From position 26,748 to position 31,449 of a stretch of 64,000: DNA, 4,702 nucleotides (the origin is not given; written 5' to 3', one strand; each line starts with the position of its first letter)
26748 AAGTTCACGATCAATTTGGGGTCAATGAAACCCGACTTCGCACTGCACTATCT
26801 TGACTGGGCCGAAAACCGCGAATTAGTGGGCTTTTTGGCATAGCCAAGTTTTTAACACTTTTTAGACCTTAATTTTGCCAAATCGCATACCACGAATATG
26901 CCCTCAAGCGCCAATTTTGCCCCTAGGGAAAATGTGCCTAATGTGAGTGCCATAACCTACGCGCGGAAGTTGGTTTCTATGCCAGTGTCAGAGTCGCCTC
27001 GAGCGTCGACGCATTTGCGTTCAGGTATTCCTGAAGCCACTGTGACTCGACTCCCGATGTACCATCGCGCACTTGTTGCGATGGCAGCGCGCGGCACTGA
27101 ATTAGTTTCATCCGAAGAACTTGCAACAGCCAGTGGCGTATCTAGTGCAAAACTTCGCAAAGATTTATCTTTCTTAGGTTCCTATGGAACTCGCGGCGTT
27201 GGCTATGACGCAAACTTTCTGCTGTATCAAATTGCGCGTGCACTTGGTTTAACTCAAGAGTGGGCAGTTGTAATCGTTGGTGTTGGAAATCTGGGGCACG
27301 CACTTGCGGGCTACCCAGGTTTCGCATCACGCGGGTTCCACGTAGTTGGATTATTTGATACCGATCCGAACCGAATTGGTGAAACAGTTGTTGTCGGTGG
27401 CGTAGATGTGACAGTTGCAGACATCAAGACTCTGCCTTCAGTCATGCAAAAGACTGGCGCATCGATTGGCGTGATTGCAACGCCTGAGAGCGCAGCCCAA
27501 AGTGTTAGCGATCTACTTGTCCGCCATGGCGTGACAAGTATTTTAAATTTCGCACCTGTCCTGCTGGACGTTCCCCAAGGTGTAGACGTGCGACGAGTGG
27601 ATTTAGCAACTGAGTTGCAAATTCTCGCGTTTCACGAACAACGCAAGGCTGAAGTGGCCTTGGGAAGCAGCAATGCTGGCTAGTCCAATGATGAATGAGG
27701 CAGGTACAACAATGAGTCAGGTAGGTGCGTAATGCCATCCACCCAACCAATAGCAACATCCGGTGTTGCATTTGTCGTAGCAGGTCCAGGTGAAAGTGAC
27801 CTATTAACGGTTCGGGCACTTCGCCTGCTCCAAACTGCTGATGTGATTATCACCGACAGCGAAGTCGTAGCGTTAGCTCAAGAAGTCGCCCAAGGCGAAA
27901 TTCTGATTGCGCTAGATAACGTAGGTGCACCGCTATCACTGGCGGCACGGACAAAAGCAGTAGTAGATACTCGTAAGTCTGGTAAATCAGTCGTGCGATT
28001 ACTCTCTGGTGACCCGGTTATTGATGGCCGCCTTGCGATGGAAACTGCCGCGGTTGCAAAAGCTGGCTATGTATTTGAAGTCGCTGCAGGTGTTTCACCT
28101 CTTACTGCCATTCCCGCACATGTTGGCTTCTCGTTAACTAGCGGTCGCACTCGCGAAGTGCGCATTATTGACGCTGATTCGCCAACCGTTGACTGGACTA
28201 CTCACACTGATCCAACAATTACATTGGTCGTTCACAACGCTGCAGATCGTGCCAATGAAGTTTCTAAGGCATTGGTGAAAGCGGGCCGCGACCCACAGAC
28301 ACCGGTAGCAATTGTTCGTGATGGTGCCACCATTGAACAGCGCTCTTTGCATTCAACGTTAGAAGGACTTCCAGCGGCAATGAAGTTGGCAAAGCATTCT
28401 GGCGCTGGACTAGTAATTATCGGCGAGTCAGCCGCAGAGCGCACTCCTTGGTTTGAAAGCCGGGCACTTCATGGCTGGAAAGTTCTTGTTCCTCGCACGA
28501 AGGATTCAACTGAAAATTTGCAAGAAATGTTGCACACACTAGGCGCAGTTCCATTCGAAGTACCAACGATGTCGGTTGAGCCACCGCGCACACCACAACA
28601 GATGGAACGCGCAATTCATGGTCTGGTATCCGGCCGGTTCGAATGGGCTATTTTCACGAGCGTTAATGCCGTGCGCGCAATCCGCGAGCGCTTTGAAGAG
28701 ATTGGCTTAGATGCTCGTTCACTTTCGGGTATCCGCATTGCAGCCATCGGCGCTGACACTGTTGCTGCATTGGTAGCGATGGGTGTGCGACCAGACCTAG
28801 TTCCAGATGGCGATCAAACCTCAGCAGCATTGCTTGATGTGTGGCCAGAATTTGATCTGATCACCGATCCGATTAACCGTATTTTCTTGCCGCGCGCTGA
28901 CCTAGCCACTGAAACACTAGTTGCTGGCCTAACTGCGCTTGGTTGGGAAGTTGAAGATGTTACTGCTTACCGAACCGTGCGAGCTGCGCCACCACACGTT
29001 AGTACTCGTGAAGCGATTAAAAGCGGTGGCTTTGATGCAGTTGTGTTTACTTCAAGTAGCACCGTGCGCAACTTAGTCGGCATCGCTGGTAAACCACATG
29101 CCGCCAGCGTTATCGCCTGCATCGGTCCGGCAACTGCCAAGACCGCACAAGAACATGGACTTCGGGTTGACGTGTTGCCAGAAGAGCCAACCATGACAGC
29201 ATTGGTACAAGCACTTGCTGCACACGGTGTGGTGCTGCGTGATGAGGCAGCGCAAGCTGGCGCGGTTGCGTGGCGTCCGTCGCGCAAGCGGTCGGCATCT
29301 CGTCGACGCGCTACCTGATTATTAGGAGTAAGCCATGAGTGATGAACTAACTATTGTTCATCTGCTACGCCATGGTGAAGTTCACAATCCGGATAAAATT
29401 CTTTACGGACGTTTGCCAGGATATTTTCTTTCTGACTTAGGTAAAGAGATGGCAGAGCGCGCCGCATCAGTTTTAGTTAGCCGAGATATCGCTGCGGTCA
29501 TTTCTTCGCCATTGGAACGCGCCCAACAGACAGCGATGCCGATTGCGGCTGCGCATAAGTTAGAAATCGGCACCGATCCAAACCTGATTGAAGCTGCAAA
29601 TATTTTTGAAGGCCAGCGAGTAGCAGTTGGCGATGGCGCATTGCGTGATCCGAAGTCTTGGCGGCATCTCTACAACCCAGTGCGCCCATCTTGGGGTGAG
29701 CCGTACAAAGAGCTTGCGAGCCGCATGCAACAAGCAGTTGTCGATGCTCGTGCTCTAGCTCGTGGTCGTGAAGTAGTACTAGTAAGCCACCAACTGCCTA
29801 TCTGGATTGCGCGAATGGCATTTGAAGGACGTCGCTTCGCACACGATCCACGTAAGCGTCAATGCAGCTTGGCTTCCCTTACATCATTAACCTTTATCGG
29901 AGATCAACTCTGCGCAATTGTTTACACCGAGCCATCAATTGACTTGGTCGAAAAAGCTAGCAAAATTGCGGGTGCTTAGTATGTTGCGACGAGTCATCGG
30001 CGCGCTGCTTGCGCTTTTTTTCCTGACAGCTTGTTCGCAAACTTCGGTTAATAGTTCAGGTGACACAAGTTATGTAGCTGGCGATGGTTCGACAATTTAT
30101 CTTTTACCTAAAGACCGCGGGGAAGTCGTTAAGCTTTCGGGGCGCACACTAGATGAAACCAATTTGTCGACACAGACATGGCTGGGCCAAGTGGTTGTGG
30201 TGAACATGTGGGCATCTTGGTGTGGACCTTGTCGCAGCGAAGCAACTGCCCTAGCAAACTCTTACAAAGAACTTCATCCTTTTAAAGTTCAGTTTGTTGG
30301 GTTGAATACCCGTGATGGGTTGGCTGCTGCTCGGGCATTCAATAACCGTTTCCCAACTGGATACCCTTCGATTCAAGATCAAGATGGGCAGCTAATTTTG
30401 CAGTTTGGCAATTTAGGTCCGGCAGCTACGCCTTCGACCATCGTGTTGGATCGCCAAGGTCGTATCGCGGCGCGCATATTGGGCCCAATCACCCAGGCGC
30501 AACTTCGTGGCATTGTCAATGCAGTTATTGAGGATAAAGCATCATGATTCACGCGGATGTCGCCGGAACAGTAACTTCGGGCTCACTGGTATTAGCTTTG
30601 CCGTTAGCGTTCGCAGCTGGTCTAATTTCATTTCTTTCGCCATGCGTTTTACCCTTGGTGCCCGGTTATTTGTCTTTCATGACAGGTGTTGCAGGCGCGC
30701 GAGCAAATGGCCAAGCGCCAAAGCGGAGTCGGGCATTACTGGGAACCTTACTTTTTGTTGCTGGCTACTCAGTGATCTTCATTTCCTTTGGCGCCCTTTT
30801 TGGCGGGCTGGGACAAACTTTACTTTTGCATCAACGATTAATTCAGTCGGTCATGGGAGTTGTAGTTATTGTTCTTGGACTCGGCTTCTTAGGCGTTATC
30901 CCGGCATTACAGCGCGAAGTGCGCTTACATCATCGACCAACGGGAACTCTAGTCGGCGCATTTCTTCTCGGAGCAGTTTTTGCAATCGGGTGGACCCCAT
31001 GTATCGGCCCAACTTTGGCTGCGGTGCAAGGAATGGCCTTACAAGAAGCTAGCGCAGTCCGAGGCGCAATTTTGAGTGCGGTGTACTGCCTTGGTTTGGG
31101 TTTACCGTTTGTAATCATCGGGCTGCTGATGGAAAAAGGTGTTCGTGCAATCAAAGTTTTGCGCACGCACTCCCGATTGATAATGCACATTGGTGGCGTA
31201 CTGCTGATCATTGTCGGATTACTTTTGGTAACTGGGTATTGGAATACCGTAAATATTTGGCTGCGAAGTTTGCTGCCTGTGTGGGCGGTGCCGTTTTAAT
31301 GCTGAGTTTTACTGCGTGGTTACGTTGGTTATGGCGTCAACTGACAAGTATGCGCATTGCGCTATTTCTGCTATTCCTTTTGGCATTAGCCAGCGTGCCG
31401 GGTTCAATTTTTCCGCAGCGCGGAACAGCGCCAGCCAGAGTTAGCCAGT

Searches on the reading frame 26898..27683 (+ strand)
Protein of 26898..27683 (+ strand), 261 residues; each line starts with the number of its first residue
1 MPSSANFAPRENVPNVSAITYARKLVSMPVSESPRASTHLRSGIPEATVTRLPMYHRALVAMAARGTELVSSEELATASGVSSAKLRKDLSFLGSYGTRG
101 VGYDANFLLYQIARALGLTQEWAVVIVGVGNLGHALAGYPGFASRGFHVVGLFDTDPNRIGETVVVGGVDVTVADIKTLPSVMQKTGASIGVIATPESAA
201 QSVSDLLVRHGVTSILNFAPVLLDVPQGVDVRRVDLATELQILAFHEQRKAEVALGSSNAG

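Call 77: search_protein_families(library=pfam, proteins=[window:26898-27683:+], max_evalue=0.00001)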
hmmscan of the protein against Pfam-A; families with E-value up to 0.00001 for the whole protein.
window:26898-27683:+ (261 aa): 2 families
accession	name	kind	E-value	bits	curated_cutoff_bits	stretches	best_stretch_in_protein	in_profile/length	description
PF06971.19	Put_DNA-bind_N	-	1e-17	64.4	27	1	44-91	2-49/49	Putative DNA-binding protein N-terminus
PF02629.25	CoA_binding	-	3.2e-16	60.3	22.3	1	120-221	2-97/97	CoA binding domain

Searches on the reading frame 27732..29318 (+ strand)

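Call 25: search_protein_families(library=pfam, proteins=[window:27732-29318:+], max_evalue=0.00001)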
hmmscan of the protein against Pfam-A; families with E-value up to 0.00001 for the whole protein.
window:27732-29318:+ (528 aa): 2 families
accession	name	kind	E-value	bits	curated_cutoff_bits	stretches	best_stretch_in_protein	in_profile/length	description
PF02602.20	HEM4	-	7.2e-60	202.4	27.5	1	263-493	3-231/231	Uroporphyrinogen-III synthase HemD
PF00590.25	TP_methylase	-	9.7e-28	98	27.8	1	12-213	2-211/212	Tetrapyrrole (Corrin/Porphyrin) Methylases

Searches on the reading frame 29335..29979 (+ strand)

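Call 77: search_protein_families(library=pfam, proteins=[window:29335-29979:+], max_evalue=0.00001)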
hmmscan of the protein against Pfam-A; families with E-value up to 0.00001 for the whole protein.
window:29335-29979:+ (214 aa): 1 family
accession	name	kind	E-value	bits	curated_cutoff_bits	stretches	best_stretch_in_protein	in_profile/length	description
PF00300.27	His_Phos_1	-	1.7e-34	119.6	21.7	1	8-191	1-185/194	Histidine phosphatase superfamily (branch 1)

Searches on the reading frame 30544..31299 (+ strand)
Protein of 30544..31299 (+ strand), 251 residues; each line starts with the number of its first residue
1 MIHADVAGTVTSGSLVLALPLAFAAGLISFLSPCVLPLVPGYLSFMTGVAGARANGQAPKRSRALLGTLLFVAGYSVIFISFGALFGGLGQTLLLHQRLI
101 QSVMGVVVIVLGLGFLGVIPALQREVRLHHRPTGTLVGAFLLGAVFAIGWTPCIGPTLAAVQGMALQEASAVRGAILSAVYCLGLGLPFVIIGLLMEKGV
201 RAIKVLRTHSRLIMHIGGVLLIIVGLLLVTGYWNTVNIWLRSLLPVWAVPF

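Call 77: search_protein_families(library=pfam, proteins=[window:30544-31299:+], max_evalue=0.00001)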
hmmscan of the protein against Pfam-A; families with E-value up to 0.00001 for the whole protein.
window:30544-31299:+ (251 aa): 1 family
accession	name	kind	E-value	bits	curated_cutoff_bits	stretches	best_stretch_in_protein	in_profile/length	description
PF02683.22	DsbD_TM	-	1.1e-14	54.7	27.1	1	16-202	2-191/219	Cytochrome C biogenesis protein transmembrane domain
